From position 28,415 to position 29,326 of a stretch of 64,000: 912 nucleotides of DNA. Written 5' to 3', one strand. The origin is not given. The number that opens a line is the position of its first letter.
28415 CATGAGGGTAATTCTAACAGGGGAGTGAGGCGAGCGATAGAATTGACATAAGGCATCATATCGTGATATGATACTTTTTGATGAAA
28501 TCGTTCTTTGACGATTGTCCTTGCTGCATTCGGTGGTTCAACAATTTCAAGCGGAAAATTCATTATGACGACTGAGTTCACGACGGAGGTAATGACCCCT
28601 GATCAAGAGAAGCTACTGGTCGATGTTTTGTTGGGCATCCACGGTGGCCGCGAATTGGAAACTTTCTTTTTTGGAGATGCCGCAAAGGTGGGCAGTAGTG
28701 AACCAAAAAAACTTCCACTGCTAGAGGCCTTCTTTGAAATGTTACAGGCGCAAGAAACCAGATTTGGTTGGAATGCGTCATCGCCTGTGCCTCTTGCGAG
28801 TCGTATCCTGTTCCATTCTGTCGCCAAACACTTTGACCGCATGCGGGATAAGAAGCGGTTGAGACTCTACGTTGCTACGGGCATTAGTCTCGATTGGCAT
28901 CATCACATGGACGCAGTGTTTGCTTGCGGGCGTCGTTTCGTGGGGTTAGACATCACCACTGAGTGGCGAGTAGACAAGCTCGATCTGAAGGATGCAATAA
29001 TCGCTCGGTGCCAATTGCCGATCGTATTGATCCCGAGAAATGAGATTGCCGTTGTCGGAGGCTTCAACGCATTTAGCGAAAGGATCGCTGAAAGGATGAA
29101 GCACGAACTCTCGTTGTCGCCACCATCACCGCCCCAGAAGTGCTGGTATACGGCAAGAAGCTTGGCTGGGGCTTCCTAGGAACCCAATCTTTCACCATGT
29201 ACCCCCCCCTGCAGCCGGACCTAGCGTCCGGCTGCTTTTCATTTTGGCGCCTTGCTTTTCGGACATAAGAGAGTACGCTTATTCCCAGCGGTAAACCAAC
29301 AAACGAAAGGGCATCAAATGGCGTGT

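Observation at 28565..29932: Tandem pair of divergent paralogs of an unrecognised protein family with a conserved HH-x-D-x-x-F core, next to a DEDD exonuclease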

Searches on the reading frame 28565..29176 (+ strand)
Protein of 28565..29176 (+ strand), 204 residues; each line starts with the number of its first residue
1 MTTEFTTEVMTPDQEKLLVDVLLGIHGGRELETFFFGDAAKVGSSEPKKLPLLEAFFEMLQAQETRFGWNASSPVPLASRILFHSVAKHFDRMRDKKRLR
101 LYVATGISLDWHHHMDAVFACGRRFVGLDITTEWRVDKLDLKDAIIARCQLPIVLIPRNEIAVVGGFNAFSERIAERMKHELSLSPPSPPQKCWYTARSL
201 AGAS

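Call 8: search_protein_families(library=pfam, proteins=[window:28565-29176:+], max_evalue=10)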
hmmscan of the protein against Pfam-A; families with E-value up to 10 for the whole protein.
window:28565-29176:+ (204 aa): 0 families

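Call 9: search_protein_families(library=ncbifam, proteins=[window:28565-29176:+], max_evalue=10)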
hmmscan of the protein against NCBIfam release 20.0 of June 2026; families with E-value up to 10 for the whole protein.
window:28565-29176:+ (204 aa): 0 families

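Call 10: search_solved_structures(query=window:28565-29176:+, max_evalue=10)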
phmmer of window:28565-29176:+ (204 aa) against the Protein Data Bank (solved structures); distinct sequences matched with E-value up to 10: 0.

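Call 11: find_homologous_proteins(query=window:28565-29176:+, max_evalue=0.001)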
Query window:28565-29176:+ (204 aa): 1 proteins with E <= 0.001 among 455 candidates.
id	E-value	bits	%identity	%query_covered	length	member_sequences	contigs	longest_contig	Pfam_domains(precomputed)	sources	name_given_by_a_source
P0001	9.1e-134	461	100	100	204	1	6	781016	-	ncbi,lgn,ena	ncbi:MAG: hypothetical protein AAB391_00225 [Patescibacteria group bacterium]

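Call 12: search_protein_families(library=phrogs, proteins=[window:28565-29176:+], max_evalue=10)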
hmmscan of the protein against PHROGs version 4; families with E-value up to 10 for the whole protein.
window:28565-29176:+ (204 aa): 1 family
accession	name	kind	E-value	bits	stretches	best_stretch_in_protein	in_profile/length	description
phrog_20863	-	unknown function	0.34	12.1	1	161-182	21-42/62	-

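Call 13: search_protein_families(library=padloc, proteins=[window:28565-29176:+], max_evalue=10)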
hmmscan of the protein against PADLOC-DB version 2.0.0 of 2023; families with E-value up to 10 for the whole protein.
window:28565-29176:+ (204 aa): 0 families
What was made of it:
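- There is no PADLOC or PHROGs hit (calls 12, 13).
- Tried and rejected: Pfam, NCBIfam, PHROGs and PADLOC scans of A and B gave nothing (calls 8, 9, 12, 13).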

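Call 26: predict_structure(alignment_id=A1)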
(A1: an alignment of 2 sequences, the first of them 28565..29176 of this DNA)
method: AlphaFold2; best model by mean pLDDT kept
length: 204 residues; sequences in the alignment: 2
mean_pLDDT: 69.9   pTM: 0.70
mean pLDDT of the five models: 69.9, 63.2, 53.0, 53.0, 44.9
residues with pLDDT >= 90: 7; 70-90: 109; 50-70: 59; < 50: 29
segments of 3 or more residues with pLDDT < 50: 1-7, 41-45, 190-204
pLDDT, mean of each block of 10 residues (from residue 1): 42 77 73 65 53 68 59 63 85 85 63 74 83 85 82 82 72 90 70 42 33
secondary structure, 60 per line:
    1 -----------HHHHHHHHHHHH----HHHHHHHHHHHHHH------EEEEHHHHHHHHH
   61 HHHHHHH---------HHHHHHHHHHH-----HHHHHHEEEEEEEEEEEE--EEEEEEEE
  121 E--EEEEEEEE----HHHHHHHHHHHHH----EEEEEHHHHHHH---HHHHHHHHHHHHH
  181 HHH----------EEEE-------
elements in order: H12-23 H28-41 E48-51 H52-67 H77-87 H93-98 E99-110 E113-121 E124-131 H136-148 E153-157 H158-164 H168-183 E194-197

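Call 29: search_protein_representatives(alignment_id=A1)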
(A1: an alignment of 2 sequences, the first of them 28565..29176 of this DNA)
Query: 2 sequences, 223 profile positions. Proteins with E-value up to 0.001 (for the whole library): 129; up to 1e-10: 11; up to 1e-30: 2. The best 129 are listed.
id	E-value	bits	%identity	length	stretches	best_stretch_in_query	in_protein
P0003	5.7e-79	281.1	-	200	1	17-223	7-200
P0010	3.0e-66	239.5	-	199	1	7-217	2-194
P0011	3.9e-17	78.9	-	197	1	26-192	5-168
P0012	7.6e-15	71.4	-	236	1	25-145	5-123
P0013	9.0e-14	67.9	-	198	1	27-184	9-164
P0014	1.3e-12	64.1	-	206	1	25-181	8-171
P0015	2.4e-12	63.2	-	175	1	27-140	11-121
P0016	2.5e-11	59.9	-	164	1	28-136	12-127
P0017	2.7e-11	59.8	-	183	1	27-181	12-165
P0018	7.8e-11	58.3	-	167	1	27-138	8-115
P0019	8.0e-11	58.2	-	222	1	30-152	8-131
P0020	1.1e-10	57.8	-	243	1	9-136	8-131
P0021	1.6e-10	57.2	-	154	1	26-149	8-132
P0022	1.7e-10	57.1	-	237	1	28-129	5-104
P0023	2.9e-10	56.4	-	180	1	27-162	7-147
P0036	2.7e-08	50.0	-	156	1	29-146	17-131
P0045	2.0e-07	47.1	-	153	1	27-151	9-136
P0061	1.7e-06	44.1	-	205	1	28-140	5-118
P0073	8.2e-06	41.9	-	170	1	47-143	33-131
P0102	1.0e-04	38.3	-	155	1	55-143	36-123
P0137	9.8e-04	35.1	-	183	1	51-136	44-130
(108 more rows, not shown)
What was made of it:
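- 129 representatives (50%-identity clusters) at E<1e-3 (call 29).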

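Call 34: search_protein_families(library=pfam, alignment_id=A2, max_evalue=0.01)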
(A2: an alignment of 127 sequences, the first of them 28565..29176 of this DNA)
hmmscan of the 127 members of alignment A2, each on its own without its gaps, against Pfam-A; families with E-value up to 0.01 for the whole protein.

A. member 1, window:28565-29176:+ (204 aa): 0 families

B. families by the number of members that match (of 127 scanned): 3 families
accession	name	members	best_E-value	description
PF23707.1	P116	1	0.00079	P116-like protein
PF04316.19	FlgM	1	0.004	Anti-sigma-28 factor, FlgM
PF25371.1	DUF7884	1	0.0065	Domain of unknown function (DUF7884)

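Call 36: search_solved_structures(query=A2, max_evalue=10)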
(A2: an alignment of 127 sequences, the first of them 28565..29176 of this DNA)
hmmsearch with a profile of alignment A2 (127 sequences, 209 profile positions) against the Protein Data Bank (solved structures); distinct sequences matched with E-value up to 10: 0.

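Call 37: find_homologous_proteins(query=A2, max_evalue=0.001)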
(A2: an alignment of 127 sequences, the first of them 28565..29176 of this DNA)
Query A2 (127 sequences) (204 aa, profile of the alignment): 9 proteins with E <= 0.001 among 8000 candidates.
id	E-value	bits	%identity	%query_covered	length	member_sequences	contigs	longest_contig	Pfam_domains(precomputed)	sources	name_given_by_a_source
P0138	6.7e-44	168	25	60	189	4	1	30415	-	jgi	jgi:hypothetical protein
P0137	1.7e-43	167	-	-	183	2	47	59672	-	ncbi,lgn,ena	-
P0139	1.5e-40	157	33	25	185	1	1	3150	-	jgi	jgi:methionine aminopeptidase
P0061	3.9e-39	152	29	32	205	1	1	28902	-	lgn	-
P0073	1.6e-38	150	31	25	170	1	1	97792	-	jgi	jgi:hypothetical protein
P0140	4.3e-38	149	28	31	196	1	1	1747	-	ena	-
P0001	2.7e-34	137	100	100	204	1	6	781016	-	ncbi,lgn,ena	ncbi:MAG: hypothetical protein AAB391_00225 [Patescibacteria group bacterium]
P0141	2.8e-13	68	38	24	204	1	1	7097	-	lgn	-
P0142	7.1e-8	50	-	-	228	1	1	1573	-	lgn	-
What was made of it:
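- Tried and rejected: With the profile it was capped by the candidate limit (call 37). One JGI label, "methionine aminopeptidase" (P0139, call 37), was not followed up.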

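Call 38: find_encoding_contigs(protein=P0137, flank=5000, max_places=4)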
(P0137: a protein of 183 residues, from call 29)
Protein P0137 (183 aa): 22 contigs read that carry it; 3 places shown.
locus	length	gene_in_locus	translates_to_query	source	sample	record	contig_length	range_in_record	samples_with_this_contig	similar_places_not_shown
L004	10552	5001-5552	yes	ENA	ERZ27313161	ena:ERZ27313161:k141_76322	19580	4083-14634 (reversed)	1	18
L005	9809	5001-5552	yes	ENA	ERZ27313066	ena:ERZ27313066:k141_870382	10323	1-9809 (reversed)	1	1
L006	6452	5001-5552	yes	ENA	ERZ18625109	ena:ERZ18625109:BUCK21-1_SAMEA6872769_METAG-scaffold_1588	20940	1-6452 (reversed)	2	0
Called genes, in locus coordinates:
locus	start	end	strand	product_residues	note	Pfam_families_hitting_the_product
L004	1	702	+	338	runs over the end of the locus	PF01565:FAD_binding_4, PF02873:MurB_C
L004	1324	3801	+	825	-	PF07517:SecA_DEAD, PF01043:SecA_PP_bind, PF21090:P-loop_SecA, PF07516:SecA_SW, PF02810:SEC-C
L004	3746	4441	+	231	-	PF01966:HD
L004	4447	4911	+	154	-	PF00293:NUDIX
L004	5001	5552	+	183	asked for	-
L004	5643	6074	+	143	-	-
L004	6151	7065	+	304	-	PF03690:MYG1_exonuc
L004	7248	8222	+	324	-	PF01018:GTP1_OBG, PF03193:RsgA_GTPase (faint), PF01926:MMR_HSR1, PF02421:FeoB_N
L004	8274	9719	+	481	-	PF02934:GatB_N, PF02637:GatB_Yqey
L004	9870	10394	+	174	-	PF02502:LacAB_rpiB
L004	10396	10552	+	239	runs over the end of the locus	PF00834:Ribul_P_3_epim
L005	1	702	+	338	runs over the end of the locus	PF01565:FAD_binding_4, PF02873:MurB_C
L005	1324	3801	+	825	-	PF07517:SecA_DEAD, PF01043:SecA_PP_bind, PF21090:P-loop_SecA, PF07516:SecA_SW, PF02810:SEC-C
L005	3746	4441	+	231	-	PF01966:HD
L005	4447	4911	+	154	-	PF00293:NUDIX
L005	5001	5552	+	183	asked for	-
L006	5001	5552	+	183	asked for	-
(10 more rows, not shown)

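Call 39: find_encoding_contigs(protein=P0073, flank=5000, max_places=2)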
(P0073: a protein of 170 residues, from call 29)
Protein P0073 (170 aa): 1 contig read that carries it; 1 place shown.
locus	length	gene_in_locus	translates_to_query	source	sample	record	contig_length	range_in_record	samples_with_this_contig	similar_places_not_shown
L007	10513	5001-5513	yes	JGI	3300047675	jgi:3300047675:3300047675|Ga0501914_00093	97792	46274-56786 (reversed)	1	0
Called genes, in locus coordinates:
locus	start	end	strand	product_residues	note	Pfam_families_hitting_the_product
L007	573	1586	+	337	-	PF01565:FAD_binding_4, PF02873:MurB_C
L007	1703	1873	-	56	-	-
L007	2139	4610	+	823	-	PF07517:SecA_DEAD, PF01043:SecA_PP_bind, PF21090:P-loop_SecA, PF07516:SecA_SW, PF02810:SEC-C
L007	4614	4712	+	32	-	-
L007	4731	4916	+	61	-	-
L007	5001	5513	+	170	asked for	-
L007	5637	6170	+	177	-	PF01467:CTP_transf_like, PF02810:SEC-C (weak)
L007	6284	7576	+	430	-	PF03952:Enolase_N, PF00113:Enolase_C, PF07476:MAAL_C (weak)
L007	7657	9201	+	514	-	PF01676:Metalloenzyme, PF06415:iPGM_N, PF01663:Phosphodiest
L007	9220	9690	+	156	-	-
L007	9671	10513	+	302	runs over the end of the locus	PF03690:MYG1_exonuc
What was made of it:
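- Some neighbours are nucleotide-metabolism genes: NUDIX and HD in L004, a CTP_transf_like gene in L007 (calls 38, 39).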

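Call 40: find_encoding_contigs(protein=P0011, flank=5000, max_places=2)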
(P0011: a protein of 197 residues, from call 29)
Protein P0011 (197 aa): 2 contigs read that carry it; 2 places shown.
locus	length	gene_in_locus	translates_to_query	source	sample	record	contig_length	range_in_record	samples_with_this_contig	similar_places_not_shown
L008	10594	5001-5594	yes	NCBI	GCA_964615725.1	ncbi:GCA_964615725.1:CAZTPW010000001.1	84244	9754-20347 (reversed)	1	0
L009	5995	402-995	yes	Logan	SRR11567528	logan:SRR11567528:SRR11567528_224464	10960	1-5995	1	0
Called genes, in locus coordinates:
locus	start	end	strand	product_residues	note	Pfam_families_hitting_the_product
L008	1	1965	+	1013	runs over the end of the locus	PF00580:UvrD-helicase, PF13245:AAA_19, PF13361:UvrD_C, PF13538:UvrD_C_2 (faint), PF12705:PDDEXK_1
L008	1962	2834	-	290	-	PF13462:Thioredoxin_4, PF01323:DSBA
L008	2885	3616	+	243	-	PF02535:Zip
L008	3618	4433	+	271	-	PF02673:BacA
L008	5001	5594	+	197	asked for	-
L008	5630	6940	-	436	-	PF13393:tRNA-synt_His, PF00587:tRNA-synt_2b, PF03129:HGTP_anticodon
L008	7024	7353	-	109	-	-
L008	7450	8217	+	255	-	PF01509:TruB_N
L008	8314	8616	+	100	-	PF00076:RRM_1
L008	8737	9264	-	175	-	-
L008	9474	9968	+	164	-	PF07681:DoxX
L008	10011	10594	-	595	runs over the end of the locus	PF00009:GTP_EFTU, PF01926:MMR_HSR1, PF02421:FeoB_N (faint), PF22042:EF-G_D2, PF03144:GTP_EFTU_D2, PF00679:EFG_C, PF21018:BipA_C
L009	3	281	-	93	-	?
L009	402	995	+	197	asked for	-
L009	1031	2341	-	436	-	PF13393:tRNA-synt_His, PF00587:tRNA-synt_2b, PF03129:HGTP_anticodon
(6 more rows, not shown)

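Call 41: predict_structure(alignment_id=A2)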
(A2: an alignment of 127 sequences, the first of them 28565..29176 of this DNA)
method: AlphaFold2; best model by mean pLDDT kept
length: 204 residues; sequences in the alignment: 127
mean_pLDDT: 94.1   pTM: 0.89
mean pLDDT of the five models: 94.1, 93.9, 93.7, 93.3, 93.1
residues with pLDDT >= 90: 185; 70-90: 13; 50-70: 6; < 50: 0
segments of 3 or more residues with pLDDT < 50: none
pLDDT, mean of each block of 10 residues (from residue 1): 70 93 97 94 87 98 96 96 96 96 97 98 97 97 95 97 96 98 96 96 77
secondary structure, 60 per line:
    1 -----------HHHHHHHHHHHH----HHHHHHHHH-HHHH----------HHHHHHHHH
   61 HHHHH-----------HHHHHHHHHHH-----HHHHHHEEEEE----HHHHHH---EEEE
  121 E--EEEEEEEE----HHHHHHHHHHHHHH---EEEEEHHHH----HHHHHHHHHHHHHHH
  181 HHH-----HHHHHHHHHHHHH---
elements in order: H12-23 H28-36 H38-41 H52-65 H77-87 H93-98 E99-103 H108-113 E117-121 E124-131 H136-149 E153-157 H158-161 H166-183 H189-201
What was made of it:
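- Its element order is helices, b1 99-103, b2 117-121, b3 124-131, helix 136-149, b4 153-157, helix 166-183 (call 41).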

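Call 44: fold_search(model_id=the predicted structure, library=pdb)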
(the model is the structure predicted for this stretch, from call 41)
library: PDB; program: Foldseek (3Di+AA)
matches with E <= 10: 164; with E <= 0.001: 0
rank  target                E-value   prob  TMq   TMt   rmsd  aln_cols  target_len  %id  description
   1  9dou_A                4.2e-01  0.08  0.19  0.07  16.5       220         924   13  Taeniopygia guttata R2 retrotransposon (R2Tg) initiating target-primed reverse transcription (released 2025-05-21)
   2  8q41_B                6.5e-01  0.10  0.25  0.15  15.3       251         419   11  Crystal structure of Can2 (E341A) bound to cA4 and TTTAAA ssDNA (released 2023-11-22)
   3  6p4o_B                1.3e+00  0.77  0.19  0.08   1.3        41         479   20  Complex of XPB helicase with Bax1 endonuclease from Sulfurisphaera tokodaii at 3.15 Angstroms resolution (released 2020-06-03)
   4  1gef_D                1.4e+00  0.14  0.19  0.30   5.6        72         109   15  Crystal structure of the archaeal holliday junction resolvase HJC (released 2001-03-21)
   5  6p4f_B                1.4e+00  0.72  0.19  0.11   1.4        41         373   20  Crystal structure of the XPB-Bax1-forked DNA ternary complex (released 2020-06-17)
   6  2ewf                  1.4e+00  0.04  0.17  0.08  15.8       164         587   10  Crystal structure of the site-specific DNA nickase N.BspD6I (released 2006-11-21)
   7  3hrl                  1.5e+00  0.28  0.26  0.50   6.2       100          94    9  Crystal structure of a putative endonuclease-like protein (ngo0050) from neisseria gonorrhoeae (released 2009-06-30)
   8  4i1t                  1.5e+00  0.07  0.19  0.22  13.0       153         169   11  Crystal structure of the cap-snatching endonuclease from Pichinde virus (released 2014-02-26)
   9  6p66_B                1.6e+00  0.66  0.20  0.09   1.6        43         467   26  The crystal structure of the XPB complex with Bax1 from Archaeoglobus fulgidus at 3.0 Angstrom resolution (released 2020-06-17)
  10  4miw                  1.6e+00  0.04  0.18  0.21  18.7       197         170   12  High-resolution structure of the N-terminal endonuclease domain of the Lassa virus L polymerase (released 2014-03-19)
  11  6p4o_F                1.7e+00  0.69  0.19  0.08   1.3        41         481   20  Complex of XPB helicase with Bax1 endonuclease from Sulfurisphaera tokodaii at 3.15 Angstroms resolution (released 2020-06-03)
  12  8q43_A                1.8e+00  0.08  0.25  0.15  14.7       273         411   10  Crystal structure of cA4-bound Can2 (E341A) in complex with oligo-C DNA (released 2023-11-22)
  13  5izh_A                1.8e+00  0.04  0.19  0.21  17.6       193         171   11  Lassa virus L protein cap-snatching endonuclease. apo form (released 2016-06-29)
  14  6qnz_B                1.8e+00  0.04  0.21  0.10  18.9       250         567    9  Crystal structure of the site-specific DNA nickase N.BspD6I E418A Mutant (released 2020-03-04)
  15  5liq_B                2.0e+00  0.03  0.18  0.08  15.7       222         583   11  The structure of C160S,C508S,C578S mutant of Nt.BspD6I nicking endonuclease at 0.185 nm resolution . (released 2017-08-02)
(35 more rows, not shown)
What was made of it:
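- The top 50 Foldseek hits in PDB are mostly PD-(D/E)XK nucleases: Hjc, Can2, Bax1, N.BspD6I, cap-snatching endonucleases, the R2 endonuclease, FAN1, I-Bth0305I and the ngo0050 putative endonuclease-like protein (call 44).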

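Call 49: fold_search(model_id=the predicted structure, library=viral)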
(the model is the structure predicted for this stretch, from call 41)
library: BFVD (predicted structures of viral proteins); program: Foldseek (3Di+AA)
matches with E <= 10: 282; with E <= 0.001: 0
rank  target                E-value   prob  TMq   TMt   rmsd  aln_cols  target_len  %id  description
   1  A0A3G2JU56            2.1e-01  0.09  0.18  0.07  15.3       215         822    9  Ie1 [Spodoptera exigua multiple nucleopolyhedrovirus]
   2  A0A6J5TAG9            2.3e-01  0.15  0.24  0.24  18.0       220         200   14  DUF559 domain-containing protein [uncultured Caudovirales phage]
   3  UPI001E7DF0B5         3.3e-01  0.66  0.30  0.41   4.8       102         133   11  (no name look-up for this kind of identifier)
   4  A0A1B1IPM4            3.5e-01  0.25  0.25  0.34  13.7       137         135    9  (no name in the UniProt tables at hand)
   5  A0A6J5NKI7            3.7e-01  0.16  0.23  0.22  18.1       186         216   11  C2H2-type zinc finger [uncultured Caudovirales phage]
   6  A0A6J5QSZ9            3.9e-01  0.51  0.22  0.22   5.0        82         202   12  Uncharacterized protein [uncultured Caudovirales phage]
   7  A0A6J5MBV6            4.1e-01  0.20  0.24  0.32  14.4       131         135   11  VRR-NUC domain containing protein [uncultured Caudovirales phage]
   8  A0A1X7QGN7            4.8e-01  0.12  0.26  0.13  17.7       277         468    8  (no name in the UniProt tables at hand)
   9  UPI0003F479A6         5.1e-01  0.08  0.19  0.18  19.2       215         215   11  (no name look-up for this kind of identifier)
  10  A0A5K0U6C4            5.4e-01  0.15  0.28  0.12  17.1       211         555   10  Uncharacterized protein [Yasminevirus sp. GU-2018]
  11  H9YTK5                5.7e-01  0.33  0.24  0.41   6.8        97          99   12  (no name in the UniProt tables at hand)
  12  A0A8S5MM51            6.0e-01  0.18  0.26  0.34  13.7       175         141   11  Hydrolase [Podoviridae sp. ctlpi2]
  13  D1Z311                6.0e-01  0.07  0.18  0.07  20.6       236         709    8  RNA-directed RNA polymerase L (Fragment) [Pirital mammarenavirus (isolate Rat/Venezuela/VAV-488/1995)]
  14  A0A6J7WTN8            6.7e-01  0.28  0.25  0.41   5.8        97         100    9  VRR-NUC domain containing protein [uncultured Caudovirales phage]
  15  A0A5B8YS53            7.0e-01  0.07  0.22  0.07  18.7       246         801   12  IE-1 [Chrysodeixis includens nucleopolyhedrovirus]
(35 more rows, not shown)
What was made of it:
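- Closest known: PD-. Same: These proteins dominate the weak Foldseek hits (calls 44, 49).
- The viral library gives VRR-NUC, DUF559, Holliday-junction resolvases and PD-(D/E)XK proteins (call 49). The best Foldseek E is 0.42 in PDB and 0.21 in the viral library, with TM-scores of 0.2-0.5 (calls 44, 49). The weak-hit lists are almost all nucleases (calls 44, 49).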

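Call 57: find_related_loci(query=A3, collection=genome_contigs, flank=4000)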
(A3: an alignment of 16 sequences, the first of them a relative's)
Query A3 (153 aa) in genome_contigs; peptide patterns used: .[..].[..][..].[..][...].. (x = any residue, [..] = any of these).
12 stretches matched a pattern; 2 encode a relative of the query (tblastn E <= 1e-3); 2 distinct loci.
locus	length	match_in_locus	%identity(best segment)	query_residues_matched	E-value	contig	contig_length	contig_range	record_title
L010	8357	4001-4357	32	10-136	3e-13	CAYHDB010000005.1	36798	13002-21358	MAG TPA_asm: uncultured Candidatus Saccharibacteria bacterium isolate ERP119702_co1_281 genome assembly, contig: NODE_98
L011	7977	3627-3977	36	4-128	7e-13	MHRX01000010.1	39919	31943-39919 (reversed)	MAG: Candidatus Taylorbacteria bacterium RIFCSPLOWO2_01_FULL_45_15b rifcsplowo2_01_scaffold_1482, whole genome shotgun s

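Call 58: find_related_loci(query=A3, collection=viral_contigs, flank=4000)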
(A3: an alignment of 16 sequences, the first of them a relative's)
Query A3 (153 aa) in viral_contigs; peptide patterns used: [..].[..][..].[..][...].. (x = any residue, [..] = any of these).
16 stretches matched a pattern, but none encodes a relative of the query by tblastn (E <= 1e-3).

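Call 59: find_related_loci(query=A3, collection=metagenome_contigs, flank=5000)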
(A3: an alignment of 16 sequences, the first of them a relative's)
Query A3 (153 aa) in metagenome_contigs; peptide patterns used: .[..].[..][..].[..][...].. (x = any residue, [..] = any of these).
26 stretches matched a pattern; 10 encode a relative of the query (tblastn E <= 1e-3); 10 distinct loci.
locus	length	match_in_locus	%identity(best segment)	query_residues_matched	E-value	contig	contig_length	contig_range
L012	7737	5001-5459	51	1-153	4e-47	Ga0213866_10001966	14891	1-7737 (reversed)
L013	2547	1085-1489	36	9-153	1e-21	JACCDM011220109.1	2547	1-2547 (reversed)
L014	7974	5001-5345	38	10-132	4e-20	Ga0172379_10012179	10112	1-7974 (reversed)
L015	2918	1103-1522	35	5-153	7e-16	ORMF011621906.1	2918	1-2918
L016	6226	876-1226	36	4-128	2e-12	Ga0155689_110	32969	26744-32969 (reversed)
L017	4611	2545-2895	36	4-128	2e-12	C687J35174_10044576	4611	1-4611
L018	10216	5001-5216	41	50-125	2e-11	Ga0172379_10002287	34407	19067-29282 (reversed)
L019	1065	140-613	27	1-153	5e-11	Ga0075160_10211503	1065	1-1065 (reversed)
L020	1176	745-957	39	81-153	9e-11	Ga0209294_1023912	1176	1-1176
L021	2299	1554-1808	31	14-95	4e-7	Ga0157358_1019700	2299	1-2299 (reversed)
